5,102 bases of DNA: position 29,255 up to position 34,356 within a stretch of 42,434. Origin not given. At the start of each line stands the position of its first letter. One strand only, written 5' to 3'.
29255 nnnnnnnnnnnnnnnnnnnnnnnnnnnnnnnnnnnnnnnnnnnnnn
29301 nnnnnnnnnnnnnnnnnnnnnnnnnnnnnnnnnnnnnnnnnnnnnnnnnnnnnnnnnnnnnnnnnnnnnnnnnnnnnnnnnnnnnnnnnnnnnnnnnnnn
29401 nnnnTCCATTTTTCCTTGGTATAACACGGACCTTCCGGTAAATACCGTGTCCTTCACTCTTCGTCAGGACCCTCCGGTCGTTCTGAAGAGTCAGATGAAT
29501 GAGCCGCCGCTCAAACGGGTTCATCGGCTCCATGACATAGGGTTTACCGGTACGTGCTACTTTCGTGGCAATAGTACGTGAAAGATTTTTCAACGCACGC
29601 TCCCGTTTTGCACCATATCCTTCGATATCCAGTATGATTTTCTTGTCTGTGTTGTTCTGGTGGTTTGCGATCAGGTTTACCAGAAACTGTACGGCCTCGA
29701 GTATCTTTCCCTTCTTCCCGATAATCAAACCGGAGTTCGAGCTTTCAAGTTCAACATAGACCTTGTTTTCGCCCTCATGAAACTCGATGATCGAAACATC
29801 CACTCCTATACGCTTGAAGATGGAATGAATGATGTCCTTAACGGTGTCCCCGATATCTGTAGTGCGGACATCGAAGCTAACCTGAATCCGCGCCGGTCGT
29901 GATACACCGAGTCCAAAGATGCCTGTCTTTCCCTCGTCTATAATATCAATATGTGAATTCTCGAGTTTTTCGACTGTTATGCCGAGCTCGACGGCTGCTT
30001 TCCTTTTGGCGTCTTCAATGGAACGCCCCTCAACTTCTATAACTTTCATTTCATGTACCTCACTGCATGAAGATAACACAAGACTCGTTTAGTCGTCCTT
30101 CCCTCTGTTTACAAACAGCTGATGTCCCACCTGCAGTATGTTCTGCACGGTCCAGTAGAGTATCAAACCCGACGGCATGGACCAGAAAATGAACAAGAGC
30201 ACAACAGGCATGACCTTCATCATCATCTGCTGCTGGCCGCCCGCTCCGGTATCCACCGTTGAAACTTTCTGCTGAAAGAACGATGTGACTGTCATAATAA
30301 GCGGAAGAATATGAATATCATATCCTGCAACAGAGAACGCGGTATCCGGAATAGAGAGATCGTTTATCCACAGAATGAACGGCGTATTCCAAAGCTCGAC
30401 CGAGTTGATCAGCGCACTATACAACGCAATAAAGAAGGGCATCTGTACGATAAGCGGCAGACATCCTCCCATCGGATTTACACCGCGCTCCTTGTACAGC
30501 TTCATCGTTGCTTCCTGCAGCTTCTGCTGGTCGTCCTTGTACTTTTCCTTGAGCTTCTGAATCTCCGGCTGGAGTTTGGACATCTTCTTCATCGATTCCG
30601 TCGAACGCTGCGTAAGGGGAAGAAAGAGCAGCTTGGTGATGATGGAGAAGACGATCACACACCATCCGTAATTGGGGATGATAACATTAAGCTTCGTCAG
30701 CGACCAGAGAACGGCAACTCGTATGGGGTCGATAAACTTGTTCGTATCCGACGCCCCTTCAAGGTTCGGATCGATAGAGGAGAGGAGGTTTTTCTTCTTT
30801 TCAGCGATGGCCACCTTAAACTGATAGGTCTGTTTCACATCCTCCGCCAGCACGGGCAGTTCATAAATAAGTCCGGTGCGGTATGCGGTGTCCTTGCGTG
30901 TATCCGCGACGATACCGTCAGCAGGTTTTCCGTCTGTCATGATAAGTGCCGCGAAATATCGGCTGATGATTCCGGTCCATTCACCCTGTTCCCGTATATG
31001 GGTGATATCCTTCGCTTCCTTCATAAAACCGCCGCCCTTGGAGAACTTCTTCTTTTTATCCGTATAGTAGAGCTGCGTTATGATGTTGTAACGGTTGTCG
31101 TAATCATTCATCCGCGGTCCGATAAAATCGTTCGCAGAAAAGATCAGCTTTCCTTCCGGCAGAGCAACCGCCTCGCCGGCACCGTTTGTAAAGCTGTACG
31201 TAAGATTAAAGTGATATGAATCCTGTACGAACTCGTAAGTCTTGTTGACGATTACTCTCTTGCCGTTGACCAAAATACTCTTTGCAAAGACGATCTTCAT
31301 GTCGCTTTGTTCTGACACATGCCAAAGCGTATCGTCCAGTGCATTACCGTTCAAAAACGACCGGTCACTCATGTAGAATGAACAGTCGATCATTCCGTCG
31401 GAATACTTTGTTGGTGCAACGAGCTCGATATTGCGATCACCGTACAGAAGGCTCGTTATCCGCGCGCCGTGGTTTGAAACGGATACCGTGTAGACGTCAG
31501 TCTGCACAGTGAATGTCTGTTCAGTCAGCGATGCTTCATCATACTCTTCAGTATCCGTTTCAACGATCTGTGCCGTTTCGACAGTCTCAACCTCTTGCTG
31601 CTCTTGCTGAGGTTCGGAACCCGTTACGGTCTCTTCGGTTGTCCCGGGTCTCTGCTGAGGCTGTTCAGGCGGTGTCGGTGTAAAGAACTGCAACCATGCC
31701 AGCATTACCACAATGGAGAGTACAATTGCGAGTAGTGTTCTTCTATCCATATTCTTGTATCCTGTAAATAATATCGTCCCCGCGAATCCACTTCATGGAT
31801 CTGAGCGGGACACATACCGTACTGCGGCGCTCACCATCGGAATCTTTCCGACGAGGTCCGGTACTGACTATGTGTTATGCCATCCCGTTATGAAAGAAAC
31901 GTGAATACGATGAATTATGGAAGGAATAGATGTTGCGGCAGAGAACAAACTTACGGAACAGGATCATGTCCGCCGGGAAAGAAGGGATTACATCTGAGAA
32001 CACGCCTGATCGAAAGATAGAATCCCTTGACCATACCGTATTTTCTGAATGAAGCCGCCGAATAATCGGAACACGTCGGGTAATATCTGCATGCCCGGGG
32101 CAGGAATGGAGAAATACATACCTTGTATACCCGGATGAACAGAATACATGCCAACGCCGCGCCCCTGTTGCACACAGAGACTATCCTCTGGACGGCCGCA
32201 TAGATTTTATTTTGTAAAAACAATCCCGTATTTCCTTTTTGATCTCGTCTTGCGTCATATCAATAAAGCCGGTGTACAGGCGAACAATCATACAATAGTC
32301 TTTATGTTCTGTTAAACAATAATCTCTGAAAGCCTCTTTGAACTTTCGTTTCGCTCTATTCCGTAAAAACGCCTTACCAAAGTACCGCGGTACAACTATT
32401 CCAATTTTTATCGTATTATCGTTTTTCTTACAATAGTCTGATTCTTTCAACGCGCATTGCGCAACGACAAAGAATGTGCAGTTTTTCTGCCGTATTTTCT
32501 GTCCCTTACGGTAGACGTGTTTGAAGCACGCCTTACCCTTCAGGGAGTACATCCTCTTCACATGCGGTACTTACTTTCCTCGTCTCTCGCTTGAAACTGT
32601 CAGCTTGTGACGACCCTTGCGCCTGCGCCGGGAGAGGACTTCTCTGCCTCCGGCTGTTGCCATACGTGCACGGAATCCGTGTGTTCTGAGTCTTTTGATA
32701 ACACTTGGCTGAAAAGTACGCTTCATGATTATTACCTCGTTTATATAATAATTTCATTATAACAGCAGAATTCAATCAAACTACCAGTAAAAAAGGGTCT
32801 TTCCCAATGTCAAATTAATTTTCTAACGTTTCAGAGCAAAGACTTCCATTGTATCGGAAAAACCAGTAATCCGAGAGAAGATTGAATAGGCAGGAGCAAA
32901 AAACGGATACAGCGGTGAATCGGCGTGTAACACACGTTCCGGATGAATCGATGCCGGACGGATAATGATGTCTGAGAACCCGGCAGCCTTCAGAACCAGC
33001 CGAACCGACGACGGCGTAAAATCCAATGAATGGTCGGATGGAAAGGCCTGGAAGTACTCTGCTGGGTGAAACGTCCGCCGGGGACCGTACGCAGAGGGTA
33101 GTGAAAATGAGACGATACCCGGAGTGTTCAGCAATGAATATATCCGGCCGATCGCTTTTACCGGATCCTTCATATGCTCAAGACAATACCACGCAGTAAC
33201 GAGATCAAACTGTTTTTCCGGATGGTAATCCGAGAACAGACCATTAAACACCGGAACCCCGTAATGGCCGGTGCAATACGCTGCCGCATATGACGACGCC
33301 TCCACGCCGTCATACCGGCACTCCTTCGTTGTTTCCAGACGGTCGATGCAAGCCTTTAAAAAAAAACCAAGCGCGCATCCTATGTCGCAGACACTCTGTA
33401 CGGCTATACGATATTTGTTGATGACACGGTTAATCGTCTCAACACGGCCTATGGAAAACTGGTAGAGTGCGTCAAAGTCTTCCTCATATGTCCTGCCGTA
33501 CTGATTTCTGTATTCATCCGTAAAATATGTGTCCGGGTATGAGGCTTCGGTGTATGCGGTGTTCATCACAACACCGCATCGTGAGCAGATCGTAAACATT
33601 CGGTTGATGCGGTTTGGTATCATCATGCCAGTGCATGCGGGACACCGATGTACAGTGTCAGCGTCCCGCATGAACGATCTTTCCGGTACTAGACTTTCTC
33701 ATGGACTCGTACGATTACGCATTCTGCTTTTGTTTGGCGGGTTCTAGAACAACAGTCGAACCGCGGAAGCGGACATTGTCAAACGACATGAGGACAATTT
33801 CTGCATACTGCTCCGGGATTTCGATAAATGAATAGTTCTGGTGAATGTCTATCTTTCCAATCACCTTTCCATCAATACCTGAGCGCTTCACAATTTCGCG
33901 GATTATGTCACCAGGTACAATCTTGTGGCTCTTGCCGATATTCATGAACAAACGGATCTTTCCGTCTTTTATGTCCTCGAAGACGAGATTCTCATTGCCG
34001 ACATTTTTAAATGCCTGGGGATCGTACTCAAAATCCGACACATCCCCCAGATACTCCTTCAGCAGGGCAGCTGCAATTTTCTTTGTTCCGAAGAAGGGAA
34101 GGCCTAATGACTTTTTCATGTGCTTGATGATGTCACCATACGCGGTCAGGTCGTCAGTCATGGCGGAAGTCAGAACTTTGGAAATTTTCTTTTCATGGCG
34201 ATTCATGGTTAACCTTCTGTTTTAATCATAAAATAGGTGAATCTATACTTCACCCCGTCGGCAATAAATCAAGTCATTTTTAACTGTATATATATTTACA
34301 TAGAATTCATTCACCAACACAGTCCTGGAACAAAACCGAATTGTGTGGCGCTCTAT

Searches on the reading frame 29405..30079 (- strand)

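Call 16: search_protein_families(library=pfam, proteins=[window:29405-30079:-], max_evalue=0.001)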
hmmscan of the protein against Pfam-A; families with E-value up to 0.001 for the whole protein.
window:29405-30079:- (225 aa): 3 families
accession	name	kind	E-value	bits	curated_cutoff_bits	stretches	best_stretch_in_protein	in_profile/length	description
PF01424.28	R3H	-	1.4e-16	60.7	26.8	1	162-220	2-59/60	R3H domain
PF14804.11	Jag_N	-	1.2e-13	51.6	25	1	16-68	1-49/50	Jag N-terminus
PF13083.13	KH_KhpA-B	-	2.4e-12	47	32.1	1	79-143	3-67/73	KhpA/KhpB, KH domain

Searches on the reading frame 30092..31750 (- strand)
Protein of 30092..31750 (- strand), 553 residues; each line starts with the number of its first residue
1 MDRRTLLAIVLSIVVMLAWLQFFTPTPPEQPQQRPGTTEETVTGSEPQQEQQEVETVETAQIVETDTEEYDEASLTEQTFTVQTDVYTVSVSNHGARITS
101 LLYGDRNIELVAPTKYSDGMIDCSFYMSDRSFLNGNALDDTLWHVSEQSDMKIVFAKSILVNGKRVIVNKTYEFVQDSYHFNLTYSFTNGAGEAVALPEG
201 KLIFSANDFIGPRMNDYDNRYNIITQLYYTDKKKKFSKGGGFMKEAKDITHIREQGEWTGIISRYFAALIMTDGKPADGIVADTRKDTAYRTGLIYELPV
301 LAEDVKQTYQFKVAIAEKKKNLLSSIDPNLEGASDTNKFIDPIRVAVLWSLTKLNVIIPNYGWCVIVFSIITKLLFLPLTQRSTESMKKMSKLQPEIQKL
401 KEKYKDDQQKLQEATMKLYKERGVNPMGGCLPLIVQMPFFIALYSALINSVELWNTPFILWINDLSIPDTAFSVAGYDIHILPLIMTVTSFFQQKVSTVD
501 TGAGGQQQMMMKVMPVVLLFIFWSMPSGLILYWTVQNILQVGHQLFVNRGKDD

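Call 16: search_protein_families(library=pfam, proteins=[window:30092-31750:-], max_evalue=0.001)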
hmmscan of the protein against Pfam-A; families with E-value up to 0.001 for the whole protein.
window:30092-31750:- (553 aa): 2 families
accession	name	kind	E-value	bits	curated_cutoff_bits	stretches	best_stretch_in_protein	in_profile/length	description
PF02096.25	60KD_IMP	-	6.1e-63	212.1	35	1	361-549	1-163/163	60Kd inner membrane protein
PF14849.12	YidC_periplas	-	8.3e-16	59.2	24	1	80-335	2-269/283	YidC periplasmic domain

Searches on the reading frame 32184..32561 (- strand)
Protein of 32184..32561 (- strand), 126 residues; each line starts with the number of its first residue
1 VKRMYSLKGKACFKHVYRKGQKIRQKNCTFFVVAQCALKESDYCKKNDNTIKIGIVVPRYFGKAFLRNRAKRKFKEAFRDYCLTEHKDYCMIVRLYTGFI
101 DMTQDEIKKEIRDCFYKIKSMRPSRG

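Call 81: search_protein_families(library=pfam, proteins=[window:32184-32561:-], max_evalue=0.0001)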
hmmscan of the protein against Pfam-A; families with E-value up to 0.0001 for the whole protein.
window:32184-32561:- (126 aa): 1 family
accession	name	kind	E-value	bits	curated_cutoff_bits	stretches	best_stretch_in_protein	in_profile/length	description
PF00825.24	Ribonuclease_P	-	3.3e-20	72.6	22.3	1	1-118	1-108/109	Ribonuclease P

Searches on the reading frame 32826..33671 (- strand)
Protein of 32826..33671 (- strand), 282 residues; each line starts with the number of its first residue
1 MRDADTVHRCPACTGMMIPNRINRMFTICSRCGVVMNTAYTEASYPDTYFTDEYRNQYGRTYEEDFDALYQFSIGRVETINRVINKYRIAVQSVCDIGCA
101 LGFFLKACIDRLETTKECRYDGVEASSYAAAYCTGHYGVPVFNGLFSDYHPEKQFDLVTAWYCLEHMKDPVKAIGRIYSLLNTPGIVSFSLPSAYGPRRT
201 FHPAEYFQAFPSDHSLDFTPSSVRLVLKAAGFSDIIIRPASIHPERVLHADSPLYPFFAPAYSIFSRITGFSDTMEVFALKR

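Call 81: search_protein_families(library=pfam, proteins=[window:32826-33671:-], max_evalue=0.0001)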
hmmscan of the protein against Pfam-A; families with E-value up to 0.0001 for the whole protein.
window:32826-33671:- (282 aa): 5 families
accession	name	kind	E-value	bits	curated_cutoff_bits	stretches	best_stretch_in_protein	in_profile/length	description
PF13489.12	Methyltransf_23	-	8.2e-16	58.6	27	1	88-233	20-160/164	Methyltransferase domain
PF08242.18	Methyltransf_12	-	3.8e-09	37.6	30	1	96-185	2-96/98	Methyltransferase domain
PF13649.12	Methyltransf_25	-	3.4e-07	31.3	27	1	94-184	1-96/97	Methyltransferase domain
PF08241.18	Methyltransf_11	-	1.2e-06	29.5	21.2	1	96-188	2-94/95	Methyltransferase domain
PF13847.12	Methyltransf_31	-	1.8e-05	24.9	27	0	93-193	6-113/145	Methyltransferase domain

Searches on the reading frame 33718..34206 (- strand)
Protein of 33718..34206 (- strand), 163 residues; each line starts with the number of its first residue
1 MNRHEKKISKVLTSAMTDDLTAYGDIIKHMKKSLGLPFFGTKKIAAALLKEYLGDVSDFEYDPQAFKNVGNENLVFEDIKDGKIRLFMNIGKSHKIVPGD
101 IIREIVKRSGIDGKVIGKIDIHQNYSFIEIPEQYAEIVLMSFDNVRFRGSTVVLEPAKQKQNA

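Call 81: search_protein_families(library=pfam, proteins=[window:33718-34206:-], max_evalue=0.0001)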
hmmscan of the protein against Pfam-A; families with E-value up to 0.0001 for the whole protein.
window:33718-34206:- (163 aa): 1 family
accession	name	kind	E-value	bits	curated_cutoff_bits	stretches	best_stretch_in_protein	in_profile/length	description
PF03880.21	DbpA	-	6.2e-22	77.9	25.6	1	85-155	1-71/72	DbpA RNA binding domain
